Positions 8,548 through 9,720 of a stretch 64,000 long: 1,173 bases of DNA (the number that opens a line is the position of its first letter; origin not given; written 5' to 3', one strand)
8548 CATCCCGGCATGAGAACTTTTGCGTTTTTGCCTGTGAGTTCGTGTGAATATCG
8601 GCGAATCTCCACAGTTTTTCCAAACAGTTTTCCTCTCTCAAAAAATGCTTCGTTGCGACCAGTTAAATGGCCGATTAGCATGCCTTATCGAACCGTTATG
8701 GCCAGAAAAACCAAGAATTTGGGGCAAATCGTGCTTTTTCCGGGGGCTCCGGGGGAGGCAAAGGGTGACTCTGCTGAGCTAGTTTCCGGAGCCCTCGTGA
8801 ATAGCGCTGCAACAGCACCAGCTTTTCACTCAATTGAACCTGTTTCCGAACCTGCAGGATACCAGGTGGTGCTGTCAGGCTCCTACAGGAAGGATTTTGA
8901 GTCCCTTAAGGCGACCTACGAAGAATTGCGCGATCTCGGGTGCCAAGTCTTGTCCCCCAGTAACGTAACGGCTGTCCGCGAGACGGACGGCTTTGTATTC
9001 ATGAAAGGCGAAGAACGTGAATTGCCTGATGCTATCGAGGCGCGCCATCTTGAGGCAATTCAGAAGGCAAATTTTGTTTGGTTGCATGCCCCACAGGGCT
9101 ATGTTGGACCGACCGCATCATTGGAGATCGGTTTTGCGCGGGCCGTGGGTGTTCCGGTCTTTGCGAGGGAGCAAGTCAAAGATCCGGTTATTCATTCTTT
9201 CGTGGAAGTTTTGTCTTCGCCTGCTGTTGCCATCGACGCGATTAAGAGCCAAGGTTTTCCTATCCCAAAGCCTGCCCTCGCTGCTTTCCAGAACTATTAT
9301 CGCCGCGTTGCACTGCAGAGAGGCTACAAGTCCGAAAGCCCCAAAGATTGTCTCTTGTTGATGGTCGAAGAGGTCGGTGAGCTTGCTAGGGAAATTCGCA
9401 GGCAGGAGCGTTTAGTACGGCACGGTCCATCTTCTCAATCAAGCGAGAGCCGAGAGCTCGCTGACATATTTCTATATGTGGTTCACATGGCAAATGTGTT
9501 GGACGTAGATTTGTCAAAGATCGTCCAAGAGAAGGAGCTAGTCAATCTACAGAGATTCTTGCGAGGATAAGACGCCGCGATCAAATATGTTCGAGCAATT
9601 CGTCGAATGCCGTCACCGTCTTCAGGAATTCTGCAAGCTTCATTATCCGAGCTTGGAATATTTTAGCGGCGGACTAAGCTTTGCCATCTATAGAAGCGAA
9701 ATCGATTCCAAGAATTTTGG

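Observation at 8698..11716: Candidate undescribed nucleotide-targeting defence/conflict module: NDT-MazG fusion plus alpha-toroid-AAA ATPase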

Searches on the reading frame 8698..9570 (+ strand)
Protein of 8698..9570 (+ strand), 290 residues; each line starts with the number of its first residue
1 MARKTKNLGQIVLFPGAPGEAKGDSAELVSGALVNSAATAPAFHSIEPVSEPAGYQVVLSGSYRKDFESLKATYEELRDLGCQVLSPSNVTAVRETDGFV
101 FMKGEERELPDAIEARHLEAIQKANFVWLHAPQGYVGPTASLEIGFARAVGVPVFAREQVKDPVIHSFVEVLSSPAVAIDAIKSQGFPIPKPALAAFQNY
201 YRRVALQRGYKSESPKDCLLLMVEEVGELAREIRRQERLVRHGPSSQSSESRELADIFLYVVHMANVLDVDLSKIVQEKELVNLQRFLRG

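Call 6: search_protein_families(library=pfam, proteins=[window:8698-9570:+], max_evalue=1)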
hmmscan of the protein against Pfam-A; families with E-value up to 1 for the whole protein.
window:8698-9570:+ (290 aa): 3 families
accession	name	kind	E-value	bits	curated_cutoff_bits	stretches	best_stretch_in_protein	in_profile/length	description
PF03819.22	MazG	-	2.6e-06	28.1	22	1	214-277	2-60/74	MazG nucleotide pyrophosphohydrolase domain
PF05014.21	Nuc_deoxyrib_tr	-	0.011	16.3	28.8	1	67-166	14-108/117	Nucleoside 2-deoxyribosyltransferase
PF12643.12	MazG-like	-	0.026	15.2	27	1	245-283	29-66/85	MazG-like family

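Call 7: search_protein_families(library=padloc, proteins=[window:8698-9570:+], max_evalue=1)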
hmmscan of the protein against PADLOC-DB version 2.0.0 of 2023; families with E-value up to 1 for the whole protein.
window:8698-9570:+ (290 aa): 0 families

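Call 8: search_protein_families(library=ncbifam, proteins=[window:8698-9570:+], max_evalue=1)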
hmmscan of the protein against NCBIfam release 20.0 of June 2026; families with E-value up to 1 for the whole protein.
window:8698-9570:+ (290 aa): 1 family
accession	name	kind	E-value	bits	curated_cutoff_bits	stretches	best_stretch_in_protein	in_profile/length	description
NF007113.1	PRK09562.1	equivalog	0.026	14.2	208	1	192-285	134-217/251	nucleoside triphosphate pyrophosphohydrolase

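Call 9: search_protein_families(library=phrogs, proteins=[window:8698-9570:+], max_evalue=0.1)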
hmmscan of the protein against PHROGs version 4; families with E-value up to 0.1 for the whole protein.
window:8698-9570:+ (290 aa): 5 families
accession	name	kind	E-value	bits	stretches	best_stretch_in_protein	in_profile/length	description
phrog_3301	-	other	1.7e-05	25.9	1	194-287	50-161/169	pyrophosphatase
phrog_9147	-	unknown function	0.035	14.7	1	250-286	58-94/204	-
phrog_1247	-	other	0.038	14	1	214-268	148-196/444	MazG-like pyrophosphatase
phrog_2245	-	other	0.046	14.5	1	219-279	138-194/218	nucleoside triphosphate pyrophosphohydrolase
phrog_6945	-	unknown function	0.048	14.1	1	218-286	188-254/270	-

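Call 11: find_homologous_proteins(query=window:8698-9570:+)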
Query window:8698-9570:+ (290 aa): 415 proteins with E <= 0.001 among 3517 candidates; the best 120 are listed.
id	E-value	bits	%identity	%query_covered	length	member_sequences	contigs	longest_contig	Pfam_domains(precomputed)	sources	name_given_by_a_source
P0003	8.7e-152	522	94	89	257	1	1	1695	PF03819.23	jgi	-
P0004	1.0e-146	506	100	81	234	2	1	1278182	PF03819.23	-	-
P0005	2.5e-145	501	80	99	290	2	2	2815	PF03819.23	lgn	-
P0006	2.4e-142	491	78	100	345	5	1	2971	PF03819.23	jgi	jgi:NTP pyrophosphatase (non-canonical NTP hydrolase)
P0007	3.4e-142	491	78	100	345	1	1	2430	PF03819.23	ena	-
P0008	4.7e-142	490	78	100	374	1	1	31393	PF03819.23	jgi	jgi:NTP pyrophosphatase (non-canonical NTP hydrolase)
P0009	6.2e-142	490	78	100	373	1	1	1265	PF03819.23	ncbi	-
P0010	1.4e-141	489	78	99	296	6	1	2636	PF03819.23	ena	-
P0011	2.3e-140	485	78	100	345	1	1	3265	PF03819.23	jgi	jgi:NTP pyrophosphatase (non-canonical NTP hydrolase)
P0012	3.4e-140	484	78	100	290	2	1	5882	PF03819.23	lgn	-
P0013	1.0e-139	483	77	100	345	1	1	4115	PF03819.23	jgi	jgi:NTP pyrophosphatase (non-canonical NTP hydrolase)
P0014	4.8e-139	481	76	99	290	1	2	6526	PF03819.23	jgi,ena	-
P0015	1.2e-138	479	77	100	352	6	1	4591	PF03819.23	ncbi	-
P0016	5.9e-138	477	76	100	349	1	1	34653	PF03819.23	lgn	-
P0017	2.5e-137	475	75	99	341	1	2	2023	PF03819.23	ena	-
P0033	7.1e-127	441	72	99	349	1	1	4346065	PF03819.23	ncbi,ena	-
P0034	2.5e-122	426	69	100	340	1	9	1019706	PF03819.23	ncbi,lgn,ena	-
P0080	6.0e-97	343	57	99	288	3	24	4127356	PF03819.23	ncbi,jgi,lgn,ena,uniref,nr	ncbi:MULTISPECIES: MazG nucleotide pyrophosphohydrolase domain-containing protein [Acidobacterium]|u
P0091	3.3e-96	340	65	80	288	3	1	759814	PF03819.23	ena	-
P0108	6.5e-95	336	59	99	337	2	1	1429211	PF03819.23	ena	-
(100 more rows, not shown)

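Call 18: find_encoding_contigs(protein=P0080, flank=8000, max_places=3)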
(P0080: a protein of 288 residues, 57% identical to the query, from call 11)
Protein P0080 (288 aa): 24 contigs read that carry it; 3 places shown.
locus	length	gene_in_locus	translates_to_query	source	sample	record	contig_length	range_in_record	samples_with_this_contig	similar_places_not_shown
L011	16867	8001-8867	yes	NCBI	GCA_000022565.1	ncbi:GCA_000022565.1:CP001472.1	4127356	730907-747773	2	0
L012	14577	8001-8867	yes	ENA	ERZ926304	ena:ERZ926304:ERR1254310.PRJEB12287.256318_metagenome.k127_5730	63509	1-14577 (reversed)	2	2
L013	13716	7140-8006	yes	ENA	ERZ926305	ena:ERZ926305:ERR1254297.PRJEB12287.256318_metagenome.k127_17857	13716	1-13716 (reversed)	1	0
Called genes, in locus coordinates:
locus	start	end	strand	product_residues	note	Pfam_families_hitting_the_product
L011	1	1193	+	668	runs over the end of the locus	PF00270:DEAD, PF00271:Helicase_C, PF16124:RecQ_Zn_bind, PF00570:HRDC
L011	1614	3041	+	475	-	PF00589:Phage_integrase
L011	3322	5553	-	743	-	PF02463:SMC_N (faint), PF13166:AAA_13, PF13304:AAA_21 (faint)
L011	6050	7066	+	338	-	PF08401:ArdcN, PF18818:MPTase-PolyVal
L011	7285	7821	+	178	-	PF13238:AAA_18, PF13207:AAA_17 (weak)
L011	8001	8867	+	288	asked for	PF03819:MazG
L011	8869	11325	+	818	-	PF00004:AAA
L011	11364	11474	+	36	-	-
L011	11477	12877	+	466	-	PF13676:TIR_2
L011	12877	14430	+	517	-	-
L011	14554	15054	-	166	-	-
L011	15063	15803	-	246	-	PF00078:RVT_1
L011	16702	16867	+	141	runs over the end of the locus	PF21983:NikA-like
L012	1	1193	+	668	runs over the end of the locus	PF00270:DEAD, PF00271:Helicase_C, PF16124:RecQ_Zn_bind, PF00570:HRDC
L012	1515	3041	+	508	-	PF00589:Phage_integrase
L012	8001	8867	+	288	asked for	PF03819:MazG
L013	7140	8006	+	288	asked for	PF03819:MazG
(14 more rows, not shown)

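Call 19: find_encoding_contigs(protein=P0033, flank=8000, max_places=2)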
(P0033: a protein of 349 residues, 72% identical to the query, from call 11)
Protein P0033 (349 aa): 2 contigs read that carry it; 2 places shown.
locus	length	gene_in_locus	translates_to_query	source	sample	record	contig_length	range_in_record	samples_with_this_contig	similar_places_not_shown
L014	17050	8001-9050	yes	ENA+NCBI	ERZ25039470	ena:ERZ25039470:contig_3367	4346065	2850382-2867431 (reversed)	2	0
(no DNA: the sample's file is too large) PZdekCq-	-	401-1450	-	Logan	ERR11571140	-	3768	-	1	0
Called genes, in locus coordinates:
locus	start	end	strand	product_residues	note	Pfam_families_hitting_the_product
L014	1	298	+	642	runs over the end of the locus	PF13414:TPR_11 (faint), PF23914:TPR_CcmH_CycH (faint), PF13424:TPR_12 (faint), PF13429:TPR_15 (weak), PF13431:TPR_17 (faint), PF21033:RMD1-3 (faint), PF00515:TPR_1 (faint), PF14559:TPR_19, +6 more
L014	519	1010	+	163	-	PF03449:GreA_GreB_N, PF01272:GreA_GreB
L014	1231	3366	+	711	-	PF00009:GTP_EFTU, PF01926:MMR_HSR1 (weak), PF03144:GTP_EFTU_D2 (weak), PF22042:EF-G_D2, PF14492:EFG_III, PF03764:EFG_IV, PF00679:EFG_C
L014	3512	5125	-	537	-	PF00294:PfkB, PF08543:Phos_pyr_kin (weak), PF01467:CTP_transf_like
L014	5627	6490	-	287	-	-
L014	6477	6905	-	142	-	PF19649:DUF6152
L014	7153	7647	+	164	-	-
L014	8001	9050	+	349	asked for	PF03819:MazG (weak)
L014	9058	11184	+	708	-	PF00004:AAA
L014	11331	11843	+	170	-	PF02621:VitK2_biosynth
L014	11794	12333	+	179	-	PF02621:VitK2_biosynth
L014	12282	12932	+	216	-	PF04055:Radical_SAM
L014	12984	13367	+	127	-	PF19288:CofH_C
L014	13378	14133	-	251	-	PF13489:Methyltransf_23, PF05175:MTS (weak), PF08003:Methyltransf_9 (weak), PF13847:Methyltransf_31, PF08241:Methyltransf_11, PF08242:Methyltransf_12, PF13649:Methyltransf_25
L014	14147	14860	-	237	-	PF00075:RNase_H (weak), PF13456:RVT_3, PF01954:AF2212-like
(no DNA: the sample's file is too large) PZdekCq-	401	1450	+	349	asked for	PF03819:MazG (weak)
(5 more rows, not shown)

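Call 26: find_related_loci(query=A1, collection=genome_contigs, flank=10000)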
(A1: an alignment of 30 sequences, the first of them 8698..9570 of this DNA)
Query A1 (290 aa) in genome_contigs; peptide patterns used: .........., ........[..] (x = any residue, [..] = any of these).
599 stretches matched a pattern (row limit reached: there are more); 188 encode a relative of the query (tblastn E <= 1e-3); the best 80 are kept; 80 distinct loci.
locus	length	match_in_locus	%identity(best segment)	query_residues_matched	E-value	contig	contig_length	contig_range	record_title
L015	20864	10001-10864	72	1-288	4e-135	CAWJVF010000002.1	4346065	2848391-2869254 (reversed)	MAG: uncultured Acidobacteriota bacterium isolate MFD00964.bin.2.241 genome assembly, contig: contig_3367, whole genome 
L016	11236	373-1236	53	1-287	3e-93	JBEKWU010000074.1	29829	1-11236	MAG: Bryobacteraceae bacterium isolate SPRUCE 635 SPRUCE_635_74, whole genome shotgun sequence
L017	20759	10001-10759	45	32-287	7e-66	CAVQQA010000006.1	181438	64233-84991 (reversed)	MAG: uncultured Actinomycetes bacterium isolate MFD09964.bin.3.503 genome assembly, contig: contig_44743, whole genome s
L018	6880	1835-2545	46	51-287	2e-64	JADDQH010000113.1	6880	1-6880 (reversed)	MAG: Chloroflexota bacterium isolate YB3_1 AB19_YB3_1613_length_6883_cov_23, whole genome shotgun sequence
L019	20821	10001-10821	56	1-290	7e-47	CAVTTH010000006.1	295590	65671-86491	MAG: uncultured Verrucomicrobiae bacterium isolate MFD00822.bin.1.61 genome assembly, contig: contig_64036, whole genome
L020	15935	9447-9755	37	187-289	4e-17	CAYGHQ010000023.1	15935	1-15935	MAG TPA_asm: uncultured Candidatus Saccharibacteria bacterium isolate ERP113451_co1_204 genome assembly, contig: NODE_42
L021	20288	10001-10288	36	191-286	8e-14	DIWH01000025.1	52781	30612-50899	MAG TPA_asm: bacterium UBP9_UBA6111 isolate UBA6111 UBA6111_contig_3737, whole genome shotgun sequence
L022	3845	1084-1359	36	193-286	7e-10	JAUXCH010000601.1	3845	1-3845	MAG: Planctomycetia bacterium isolate CSMAG_2820 CSMAG_2820_k117_635655_length_3845_cov_9.0000, whole genome shotgun seq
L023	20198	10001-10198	47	214-278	6e-9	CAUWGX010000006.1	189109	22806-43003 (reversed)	MAG: uncultured Atopostipes sp. isolate SRS15957006__bin20 genome assembly, contig: SRS15957006_NODE_17_length_189109_co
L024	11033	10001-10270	32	200-290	1e-8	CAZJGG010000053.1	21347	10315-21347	MAG TPA_asm: uncultured Eubacteriales bacterium isolate SRP242652_co4_104 genome assembly, contig: NODE_1291_length_2134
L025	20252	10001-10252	33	184-277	2e-8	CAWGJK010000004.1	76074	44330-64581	MAG: uncultured Acidimicrobiia bacterium isolate MFD05747.bin.2.16 genome assembly, contig: contig_165, whole genome sho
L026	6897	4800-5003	38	219-287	5e-8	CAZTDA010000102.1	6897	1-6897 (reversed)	MAG TPA_asm: uncultured Eubacteriales bacterium isolate SRP220891_co1_162 genome assembly, contig: NODE_21752_length_689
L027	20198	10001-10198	45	214-278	7e-8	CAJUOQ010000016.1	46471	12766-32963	MAG TPA_asm: uncultured Atopostipes sp. isolate MGBC164801 genome assembly, contig: MGBC164801.16, whole genome shotgun 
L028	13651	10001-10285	28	191-290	1e-7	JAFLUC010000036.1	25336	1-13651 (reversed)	MAG: Oscillospiraceae bacterium isolate HAN069 Seq36, whole genome shotgun sequence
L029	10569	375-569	36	222-287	1e-7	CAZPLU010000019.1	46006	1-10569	MAG TPA_asm: uncultured Eubacteriales bacterium isolate binchicken_co39_213 genome assembly, contig: NODE_1820_length_46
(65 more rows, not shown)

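Call 28: find_encoding_contigs(protein=P0034, flank=10000, max_places=2)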
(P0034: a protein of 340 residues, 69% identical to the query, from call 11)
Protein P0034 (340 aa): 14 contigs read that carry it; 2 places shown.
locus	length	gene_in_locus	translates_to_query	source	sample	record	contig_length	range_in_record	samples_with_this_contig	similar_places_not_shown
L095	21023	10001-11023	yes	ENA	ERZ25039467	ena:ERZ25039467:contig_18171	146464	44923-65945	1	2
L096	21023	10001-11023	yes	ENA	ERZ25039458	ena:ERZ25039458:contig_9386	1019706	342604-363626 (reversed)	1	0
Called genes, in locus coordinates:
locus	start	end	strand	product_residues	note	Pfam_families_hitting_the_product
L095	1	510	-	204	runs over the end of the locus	-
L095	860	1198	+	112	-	PF00543:P-II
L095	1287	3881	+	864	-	PF08335:GlnD_UR_UTase, PF01842:ACT (faint), PF13291:ACT_4 (faint), PF24931:ACT_ACR9_3rd (weak)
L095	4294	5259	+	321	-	PF00174:Oxidored_molyb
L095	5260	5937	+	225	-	PF01794:Ferric_reduct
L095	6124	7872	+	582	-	-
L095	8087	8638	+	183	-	PF01047:MarR (weak), PF12802:MarR_2 (faint)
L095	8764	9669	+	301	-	PF01734:Patatin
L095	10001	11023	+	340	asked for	PF03819:MazG (weak)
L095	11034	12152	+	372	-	-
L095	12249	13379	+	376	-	PF05598:DUF772, PF01609:DDE_Tnp_1, PF13751:DDE_Tnp_1_6 (weak)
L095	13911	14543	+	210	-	PF00004:AAA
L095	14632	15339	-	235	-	PF13924:Lipocalin_5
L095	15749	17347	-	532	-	-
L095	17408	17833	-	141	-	PF07238:PilZ (weak)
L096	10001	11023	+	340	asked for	PF03819:MazG (weak)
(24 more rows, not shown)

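Call 29: find_encoding_contigs(protein=P0108, flank=10000, max_places=2)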
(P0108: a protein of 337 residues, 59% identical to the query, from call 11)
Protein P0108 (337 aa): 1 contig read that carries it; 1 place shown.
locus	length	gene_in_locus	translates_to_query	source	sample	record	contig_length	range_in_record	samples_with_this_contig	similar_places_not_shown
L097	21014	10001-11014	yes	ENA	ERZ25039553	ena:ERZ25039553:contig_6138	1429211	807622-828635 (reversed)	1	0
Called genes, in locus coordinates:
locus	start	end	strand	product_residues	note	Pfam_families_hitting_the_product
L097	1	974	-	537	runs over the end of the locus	PF00009:GTP_EFTU, PF01926:MMR_HSR1 (faint), PF03144:GTP_EFTU_D2 (weak), PF22594:GTP-eEF1A_C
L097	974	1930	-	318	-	PF01507:PAPS_reduct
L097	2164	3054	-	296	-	PF00561:Abhydrolase_1, PF06821:Ser_hydrolase (faint), PF12146:Hydrolase_4, PF12697:Abhydrolase_6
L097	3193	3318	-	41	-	-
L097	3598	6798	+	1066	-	PF13620:CarboxypepD_reg, PF25183:OMP_b-brl_4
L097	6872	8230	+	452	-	PF00202:Aminotran_3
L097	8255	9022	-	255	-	PF00106:adh_short, PF08659:KR, PF13561:adh_short_C2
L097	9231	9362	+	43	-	-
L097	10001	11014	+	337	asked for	PF03819:MazG (weak)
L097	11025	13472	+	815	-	PF00004:AAA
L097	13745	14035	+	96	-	PF00709:Adenylsucc_synt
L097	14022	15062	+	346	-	PF00709:Adenylsucc_synt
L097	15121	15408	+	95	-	PF03992:ABM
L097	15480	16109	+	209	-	PF08332:CaMKII_AD (weak), PF13474:SnoaL_3, PF14534:DUF4440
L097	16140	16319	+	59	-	-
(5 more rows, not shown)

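Call 30: find_encoding_contigs(protein=P0091, flank=10000, max_places=2)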
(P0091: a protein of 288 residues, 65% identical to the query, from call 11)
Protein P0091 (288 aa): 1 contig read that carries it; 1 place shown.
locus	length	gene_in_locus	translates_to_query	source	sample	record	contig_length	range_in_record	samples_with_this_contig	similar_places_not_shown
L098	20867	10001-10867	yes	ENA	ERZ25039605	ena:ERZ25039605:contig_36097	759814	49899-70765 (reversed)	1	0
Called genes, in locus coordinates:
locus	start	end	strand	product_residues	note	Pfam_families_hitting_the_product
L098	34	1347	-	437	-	-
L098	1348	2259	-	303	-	-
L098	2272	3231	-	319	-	-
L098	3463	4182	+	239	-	-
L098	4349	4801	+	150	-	PF10412:TrwB_AAD_bind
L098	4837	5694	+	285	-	PF00589:Phage_integrase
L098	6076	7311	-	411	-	PF13240:Zn_Ribbon_1 (weak), PF08238:Sel1 (faint)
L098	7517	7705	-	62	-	-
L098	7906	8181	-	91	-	-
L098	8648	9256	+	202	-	PF11645:PDDEXK_5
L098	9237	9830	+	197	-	PF01121:CoaE (faint), PF13207:AAA_17, PF13238:AAA_18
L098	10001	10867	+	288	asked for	PF03819:MazG (weak)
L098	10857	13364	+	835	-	PF00004:AAA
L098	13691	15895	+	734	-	PF23545:Zn_ribbon_HMPTM, PF04055:Radical_SAM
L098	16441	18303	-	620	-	-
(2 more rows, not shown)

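Call 31: predict_structure(alignment_id=A1)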
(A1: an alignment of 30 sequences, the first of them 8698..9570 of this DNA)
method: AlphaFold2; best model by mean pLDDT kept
length: 290 residues; sequences in the alignment: 30
mean_pLDDT: 68.1   pTM: 0.50
mean pLDDT of the five models: 68.1, 67.2, 65.4, 64.4, 61.9
residues with pLDDT >= 90: 22; 70-90: 137; 50-70: 69; < 50: 62
segments of 3 or more residues with pLDDT < 50: 1-52, 187-192, 242-244
pLDDT, mean of each block of 10 residues (from residue 1): 37 33 27 28 33 75 87 86 87 84 86 84 89 86 78 89 83 88 62 55 69 68 71 63 54 64 66 70 72
secondary structure, 60 per line:
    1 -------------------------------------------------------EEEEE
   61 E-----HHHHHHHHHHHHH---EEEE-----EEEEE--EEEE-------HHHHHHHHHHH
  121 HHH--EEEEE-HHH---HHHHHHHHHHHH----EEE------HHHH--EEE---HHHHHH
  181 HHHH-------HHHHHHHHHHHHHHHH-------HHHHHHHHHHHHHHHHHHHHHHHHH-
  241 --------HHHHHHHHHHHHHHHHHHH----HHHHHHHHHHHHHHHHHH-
elements in order: E56-61 H67-79 E83-86 E92-96 E99-102 H110-123 E126-130 H138-149 E154-156 H163-166 E169-171 H175-184 H192-207 H215-239 H249-267 H272-289

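Call 33: search_solved_structures(query=A1, max_evalue=1, show_alignments=3)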
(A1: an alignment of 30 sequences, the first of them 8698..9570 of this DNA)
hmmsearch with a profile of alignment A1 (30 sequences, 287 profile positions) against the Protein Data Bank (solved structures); distinct sequences matched with E-value up to 1: 12.
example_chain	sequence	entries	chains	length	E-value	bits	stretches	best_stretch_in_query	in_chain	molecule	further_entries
2q73_A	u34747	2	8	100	6e-09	38.8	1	207-285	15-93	Hypothetical protein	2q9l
2q5z_A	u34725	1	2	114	1.4e-08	37.6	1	206-284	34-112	Hypothetical protein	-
2a3q_A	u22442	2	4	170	2.6e-07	33.4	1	185-284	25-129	hypothetical protein | Protein RS21-C6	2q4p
6sqw_A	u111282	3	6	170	2.7e-07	33.3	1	185-284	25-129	dCTP pyrophosphatase 1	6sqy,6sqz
7mu5_A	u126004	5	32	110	5.5e-07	32.3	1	186-284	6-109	dCTP pyrophosphatase 1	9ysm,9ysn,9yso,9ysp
2oie_A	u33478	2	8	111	7.8e-07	31.8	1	185-277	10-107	RS21-C6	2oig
5ie9_A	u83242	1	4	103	9.7e-06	28.3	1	215-271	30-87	Nucleotide pyrophosphohydrolase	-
2gta_A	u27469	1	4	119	5.5e-05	25.8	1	215-271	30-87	Hypothetical protein ypjD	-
1vmg_A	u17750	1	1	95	0.0096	18.4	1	216-276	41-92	Hypothetical protein SSO3215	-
7ody_A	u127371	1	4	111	0.14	14.7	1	244-283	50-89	MazG-like pyrophosphohydrolase (MazZ)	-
4qyz_D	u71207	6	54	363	0.16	14.4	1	152-207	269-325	CRISPR system Cascade subunit CasC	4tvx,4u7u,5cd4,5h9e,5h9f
6lci_A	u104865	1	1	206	0.86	12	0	91-139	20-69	mdaA-1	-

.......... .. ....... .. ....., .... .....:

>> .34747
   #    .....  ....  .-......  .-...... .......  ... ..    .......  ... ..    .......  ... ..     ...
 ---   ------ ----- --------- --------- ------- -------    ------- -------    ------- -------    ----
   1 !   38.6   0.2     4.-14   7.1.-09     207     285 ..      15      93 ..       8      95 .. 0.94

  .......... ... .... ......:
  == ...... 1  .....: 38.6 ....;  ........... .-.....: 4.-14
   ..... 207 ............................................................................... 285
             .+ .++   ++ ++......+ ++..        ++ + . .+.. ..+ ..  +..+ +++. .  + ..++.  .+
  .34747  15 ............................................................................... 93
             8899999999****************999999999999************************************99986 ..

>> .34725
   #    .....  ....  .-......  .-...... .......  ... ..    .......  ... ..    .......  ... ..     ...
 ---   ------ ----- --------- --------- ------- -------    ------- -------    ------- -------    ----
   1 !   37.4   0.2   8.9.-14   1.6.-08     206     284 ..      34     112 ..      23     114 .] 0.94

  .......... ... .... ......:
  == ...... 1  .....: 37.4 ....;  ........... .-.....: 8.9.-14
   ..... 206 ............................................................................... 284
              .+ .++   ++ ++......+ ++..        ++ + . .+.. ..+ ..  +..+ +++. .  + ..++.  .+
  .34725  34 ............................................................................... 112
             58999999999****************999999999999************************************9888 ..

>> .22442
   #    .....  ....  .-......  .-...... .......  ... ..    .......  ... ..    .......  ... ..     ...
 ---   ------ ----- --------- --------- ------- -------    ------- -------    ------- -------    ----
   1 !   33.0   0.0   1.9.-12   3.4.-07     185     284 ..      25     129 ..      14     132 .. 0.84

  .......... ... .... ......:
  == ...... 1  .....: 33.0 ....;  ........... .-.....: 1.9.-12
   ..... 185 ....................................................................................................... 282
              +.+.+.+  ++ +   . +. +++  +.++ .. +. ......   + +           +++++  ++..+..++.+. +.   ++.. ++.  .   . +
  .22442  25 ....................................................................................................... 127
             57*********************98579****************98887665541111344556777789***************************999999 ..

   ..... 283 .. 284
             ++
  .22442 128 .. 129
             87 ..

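Call 35: fold_search(model_id=the predicted structure, library=pdb)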
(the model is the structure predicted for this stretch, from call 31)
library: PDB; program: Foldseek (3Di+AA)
matches with E <= 10: 824; with E <= 0.001: 0
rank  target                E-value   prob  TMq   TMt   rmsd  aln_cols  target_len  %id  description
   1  2klh_MODEL_1_A        1.4e-03  1.00  0.31  0.53   5.7       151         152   18  NMR Structure of RCL in complex with GMP (released 2009-10-20)
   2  4kxm_B                3.5e-03  1.00  0.30  0.61   5.5       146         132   18  Crystal structure of DNPH1 (RCL) WITH N6-ISOPENTENYL-AMP (released 2014-02-05)
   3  7o62_B                4.2e-03  1.00  0.33  0.64   4.8       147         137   16  Crystal structure of a 2`-deoxyribosyltransferase from the psychrophilic bacterium Desulfotalea psychrophila. (released 2021-10-20)
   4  7o62_D                4.5e-03  1.00  0.33  0.69   3.9       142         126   15  Crystal structure of a 2`-deoxyribosyltransferase from the psychrophilic bacterium Desulfotalea psychrophila. (released 2021-10-20)
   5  4jen_B                5.0e-03  1.00  0.29  0.63   4.8       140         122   14  Structure of Clostridium botulinum CMP N-glycosidase, BcmB (released 2013-09-11)
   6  8rqd_C                5.6e-03  1.00  0.27  0.54   3.3       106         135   18  Crystal structure of human DNPH1 mutant-Y24F (released 2024-11-20)
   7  9ia6_A                5.6e-03  1.00  0.30  0.63   5.2       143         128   18  Crystal structure of DNPH1 bound by compound 3. (released 2025-11-12)
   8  8os9_B                6.4e-03  1.00  0.29  0.64   5.5       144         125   18  Structure of Homo sapiens 2'-deoxynucleoside 5'-phosphate N-hydrolase 1 (DNPH1) (released 2023-08-30)
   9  9i57_B                6.4e-03  1.00  0.31  0.59   5.2       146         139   20  Crystal structure of DNPH1 bound by compound 39. (released 2025-11-12)
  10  9i9q_A                7.1e-03  1.00  0.30  0.61   5.3       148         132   16  Crystal structure of DNPH1 bound by compound 2. (released 2025-11-12)
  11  4kxm_C                8.5e-03  1.00  0.29  0.62   5.5       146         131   18  Crystal structure of DNPH1 (RCL) WITH N6-ISOPENTENYL-AMP (released 2014-02-05)
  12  8qhq_B                9.0e-03  1.00  0.28  0.54   3.3       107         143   22  Crystal structure of human DNPH1 bound to hmdUMP (released 2023-11-08)
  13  9i9q_C                9.6e-03  1.00  0.23  0.52   2.9       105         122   21  Crystal structure of DNPH1 bound by compound 2. (released 2025-11-12)
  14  8qhq_A                1.0e-02  1.00  0.30  0.58   2.3       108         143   19  Crystal structure of human DNPH1 bound to hmdUMP (released 2023-11-08)
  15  4p5d_C                1.0e-02  1.00  0.32  0.62   5.2       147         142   20  CRYSTAL STRUCTURE OF RAT DNPH1 (RCL) WITH 6-NAPHTHYL-PURINE-RIBOSIDE-MONOPHOSPHATE (released 2014-08-20)
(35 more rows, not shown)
